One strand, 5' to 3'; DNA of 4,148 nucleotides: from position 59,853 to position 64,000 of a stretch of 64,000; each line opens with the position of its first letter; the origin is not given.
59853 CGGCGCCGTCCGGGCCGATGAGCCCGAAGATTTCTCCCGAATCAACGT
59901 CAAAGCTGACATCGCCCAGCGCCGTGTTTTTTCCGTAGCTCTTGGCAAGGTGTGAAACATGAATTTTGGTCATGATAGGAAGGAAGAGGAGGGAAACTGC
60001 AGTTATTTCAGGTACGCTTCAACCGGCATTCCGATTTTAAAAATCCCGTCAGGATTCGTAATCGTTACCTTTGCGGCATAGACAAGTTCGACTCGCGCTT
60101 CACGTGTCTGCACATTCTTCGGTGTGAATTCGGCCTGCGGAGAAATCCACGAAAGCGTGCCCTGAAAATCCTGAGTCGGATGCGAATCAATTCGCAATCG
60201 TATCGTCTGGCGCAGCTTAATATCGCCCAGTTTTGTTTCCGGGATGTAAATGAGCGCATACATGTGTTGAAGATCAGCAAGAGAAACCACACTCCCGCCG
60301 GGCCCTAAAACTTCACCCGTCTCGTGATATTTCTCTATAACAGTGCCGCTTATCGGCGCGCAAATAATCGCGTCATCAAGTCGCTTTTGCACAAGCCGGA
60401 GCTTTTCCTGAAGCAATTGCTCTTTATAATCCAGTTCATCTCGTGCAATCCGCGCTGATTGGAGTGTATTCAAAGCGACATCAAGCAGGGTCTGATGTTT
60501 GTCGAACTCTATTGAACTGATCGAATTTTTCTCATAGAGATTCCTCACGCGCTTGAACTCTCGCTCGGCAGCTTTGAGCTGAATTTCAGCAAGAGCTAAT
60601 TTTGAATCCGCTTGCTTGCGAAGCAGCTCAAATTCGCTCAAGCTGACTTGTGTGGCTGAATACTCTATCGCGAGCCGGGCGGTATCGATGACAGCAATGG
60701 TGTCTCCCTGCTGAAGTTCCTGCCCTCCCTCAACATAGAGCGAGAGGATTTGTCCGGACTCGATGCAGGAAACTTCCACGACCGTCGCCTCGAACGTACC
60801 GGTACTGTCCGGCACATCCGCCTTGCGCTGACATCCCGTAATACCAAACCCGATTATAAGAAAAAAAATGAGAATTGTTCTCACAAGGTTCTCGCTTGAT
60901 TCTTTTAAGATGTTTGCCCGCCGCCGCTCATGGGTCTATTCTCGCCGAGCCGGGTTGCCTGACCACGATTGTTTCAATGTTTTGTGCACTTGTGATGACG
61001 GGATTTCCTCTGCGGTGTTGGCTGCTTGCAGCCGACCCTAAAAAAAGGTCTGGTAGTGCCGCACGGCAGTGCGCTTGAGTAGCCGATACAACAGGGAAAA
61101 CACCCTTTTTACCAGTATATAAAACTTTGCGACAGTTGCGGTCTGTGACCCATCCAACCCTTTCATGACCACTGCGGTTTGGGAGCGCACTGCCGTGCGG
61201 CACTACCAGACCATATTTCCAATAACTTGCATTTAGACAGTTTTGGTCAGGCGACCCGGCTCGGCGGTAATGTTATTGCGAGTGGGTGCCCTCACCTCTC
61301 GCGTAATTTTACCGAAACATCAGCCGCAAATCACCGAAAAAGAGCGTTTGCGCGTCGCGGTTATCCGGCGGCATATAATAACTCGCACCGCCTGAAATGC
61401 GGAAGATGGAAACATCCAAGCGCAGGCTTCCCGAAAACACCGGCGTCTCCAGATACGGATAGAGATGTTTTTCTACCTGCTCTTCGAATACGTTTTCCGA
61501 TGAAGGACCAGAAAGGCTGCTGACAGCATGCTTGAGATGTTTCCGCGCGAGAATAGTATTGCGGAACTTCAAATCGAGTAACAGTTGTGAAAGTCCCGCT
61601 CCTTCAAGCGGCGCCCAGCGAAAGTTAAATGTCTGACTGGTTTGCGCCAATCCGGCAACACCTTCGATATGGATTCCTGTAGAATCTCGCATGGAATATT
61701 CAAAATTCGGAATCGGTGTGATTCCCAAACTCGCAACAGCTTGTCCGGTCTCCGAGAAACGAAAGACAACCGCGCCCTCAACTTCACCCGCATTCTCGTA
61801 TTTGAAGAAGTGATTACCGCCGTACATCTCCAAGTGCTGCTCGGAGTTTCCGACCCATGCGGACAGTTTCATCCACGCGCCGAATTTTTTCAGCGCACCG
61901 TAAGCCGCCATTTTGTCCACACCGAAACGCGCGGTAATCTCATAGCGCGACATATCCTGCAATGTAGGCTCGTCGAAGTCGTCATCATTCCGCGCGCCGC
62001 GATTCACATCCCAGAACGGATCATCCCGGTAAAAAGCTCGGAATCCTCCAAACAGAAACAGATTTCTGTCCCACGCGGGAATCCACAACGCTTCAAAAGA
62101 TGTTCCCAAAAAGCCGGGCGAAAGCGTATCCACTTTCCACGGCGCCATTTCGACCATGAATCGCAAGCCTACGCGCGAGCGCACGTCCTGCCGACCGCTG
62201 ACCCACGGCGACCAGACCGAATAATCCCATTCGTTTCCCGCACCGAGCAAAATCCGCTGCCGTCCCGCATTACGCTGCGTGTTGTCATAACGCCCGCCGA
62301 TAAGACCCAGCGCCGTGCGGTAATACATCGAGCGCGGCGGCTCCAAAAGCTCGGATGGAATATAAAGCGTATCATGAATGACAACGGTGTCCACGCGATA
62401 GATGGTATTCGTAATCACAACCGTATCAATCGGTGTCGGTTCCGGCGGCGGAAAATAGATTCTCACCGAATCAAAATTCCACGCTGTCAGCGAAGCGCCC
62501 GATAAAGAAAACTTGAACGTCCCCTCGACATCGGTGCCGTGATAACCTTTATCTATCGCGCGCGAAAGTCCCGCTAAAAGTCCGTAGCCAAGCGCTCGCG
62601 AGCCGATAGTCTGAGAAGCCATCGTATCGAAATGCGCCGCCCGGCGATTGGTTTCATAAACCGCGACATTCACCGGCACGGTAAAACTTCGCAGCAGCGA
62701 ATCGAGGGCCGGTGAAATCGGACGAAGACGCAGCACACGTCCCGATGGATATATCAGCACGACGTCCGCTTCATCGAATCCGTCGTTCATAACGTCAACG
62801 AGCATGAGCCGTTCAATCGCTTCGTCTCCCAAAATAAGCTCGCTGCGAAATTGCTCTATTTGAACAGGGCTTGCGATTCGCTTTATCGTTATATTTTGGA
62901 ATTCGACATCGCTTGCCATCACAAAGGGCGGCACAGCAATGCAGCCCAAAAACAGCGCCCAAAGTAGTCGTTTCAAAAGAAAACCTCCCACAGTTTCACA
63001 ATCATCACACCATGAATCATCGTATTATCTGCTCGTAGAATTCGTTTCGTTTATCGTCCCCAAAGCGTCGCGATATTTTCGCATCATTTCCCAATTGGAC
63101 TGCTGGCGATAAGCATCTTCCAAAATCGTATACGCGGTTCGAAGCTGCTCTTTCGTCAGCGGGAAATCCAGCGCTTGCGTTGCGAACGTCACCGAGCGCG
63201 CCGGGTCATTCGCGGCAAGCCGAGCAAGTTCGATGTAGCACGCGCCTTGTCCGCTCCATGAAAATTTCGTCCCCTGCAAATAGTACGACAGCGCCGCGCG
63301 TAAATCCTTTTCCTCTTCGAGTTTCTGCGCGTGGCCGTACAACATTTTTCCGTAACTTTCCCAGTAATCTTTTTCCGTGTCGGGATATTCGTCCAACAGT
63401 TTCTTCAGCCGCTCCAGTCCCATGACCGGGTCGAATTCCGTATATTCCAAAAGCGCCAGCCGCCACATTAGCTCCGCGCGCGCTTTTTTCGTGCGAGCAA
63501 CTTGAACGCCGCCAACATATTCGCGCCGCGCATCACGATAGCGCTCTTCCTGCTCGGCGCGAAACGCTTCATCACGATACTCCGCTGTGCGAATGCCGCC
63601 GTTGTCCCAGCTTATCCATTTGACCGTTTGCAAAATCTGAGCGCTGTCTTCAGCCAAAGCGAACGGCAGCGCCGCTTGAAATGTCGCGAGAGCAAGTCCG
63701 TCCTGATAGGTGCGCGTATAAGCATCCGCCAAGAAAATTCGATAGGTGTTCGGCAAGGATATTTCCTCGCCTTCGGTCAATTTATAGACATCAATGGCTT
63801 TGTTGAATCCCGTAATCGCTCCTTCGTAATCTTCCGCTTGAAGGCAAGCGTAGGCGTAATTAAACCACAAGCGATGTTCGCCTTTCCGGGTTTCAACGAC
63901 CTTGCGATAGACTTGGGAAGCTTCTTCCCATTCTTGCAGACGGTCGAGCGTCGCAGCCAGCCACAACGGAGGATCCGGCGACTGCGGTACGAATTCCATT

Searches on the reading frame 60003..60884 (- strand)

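Call 30: search_protein_families(library=pfam, proteins=[window:60003-60884:-], max_evalue=0.001)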
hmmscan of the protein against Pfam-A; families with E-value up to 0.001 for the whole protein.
window:60003-60884:- (293 aa): 3 families
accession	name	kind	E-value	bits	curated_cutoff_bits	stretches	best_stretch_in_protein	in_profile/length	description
PF16576.10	HlyD_D23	-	1.4e-16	60.8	30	1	42-286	26-212/214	Barrel-sandwich domain of CusB or HlyD membrane-fusion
PF13437.12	HlyD_3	-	1.3e-14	55.2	22.2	1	174-265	2-91/106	HlyD family secretion protein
PF13533.13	Biotin_lipoyl_2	-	0.00017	21.8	29.8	1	43-67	8-32/32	Biotin-lipoyl like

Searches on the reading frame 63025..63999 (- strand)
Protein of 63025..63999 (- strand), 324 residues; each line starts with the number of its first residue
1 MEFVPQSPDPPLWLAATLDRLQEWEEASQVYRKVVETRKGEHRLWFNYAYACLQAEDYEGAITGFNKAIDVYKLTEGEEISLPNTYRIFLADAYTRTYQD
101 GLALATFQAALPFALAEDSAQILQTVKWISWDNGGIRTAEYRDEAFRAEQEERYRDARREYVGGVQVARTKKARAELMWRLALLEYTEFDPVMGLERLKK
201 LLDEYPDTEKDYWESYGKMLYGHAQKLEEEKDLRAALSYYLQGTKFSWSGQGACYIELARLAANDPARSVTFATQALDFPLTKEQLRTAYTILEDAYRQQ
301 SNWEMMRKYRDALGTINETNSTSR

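Call 30: search_protein_families(library=pfam, proteins=[window:63025-63999:-], max_evalue=0.001)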
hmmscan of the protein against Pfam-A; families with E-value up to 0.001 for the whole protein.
window:63025-63999:- (324 aa): 5 families
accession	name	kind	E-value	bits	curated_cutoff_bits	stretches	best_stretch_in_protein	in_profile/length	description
PF13424.12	TPR_12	-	2.5e-05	24.8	30.1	0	44-114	5-75/77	Tetratricopeptide repeat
PF13428.12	TPR_14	-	3e-05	24.7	23.5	0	12-50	5-43/44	Tetratricopeptide repeat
PF12895.13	ANAPC3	-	5.3e-05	23.8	27.2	1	5-67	20-81/82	Anaphase-promoting complex, cyclosome, subunit 3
PF13432.12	TPR_16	-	0.00022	22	32.7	1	18-69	7-58/65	Tetratricopeptide repeat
PF07719.23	TPR_2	-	0.00057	20.3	27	0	43-71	2-30/34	Tetratricopeptide repeat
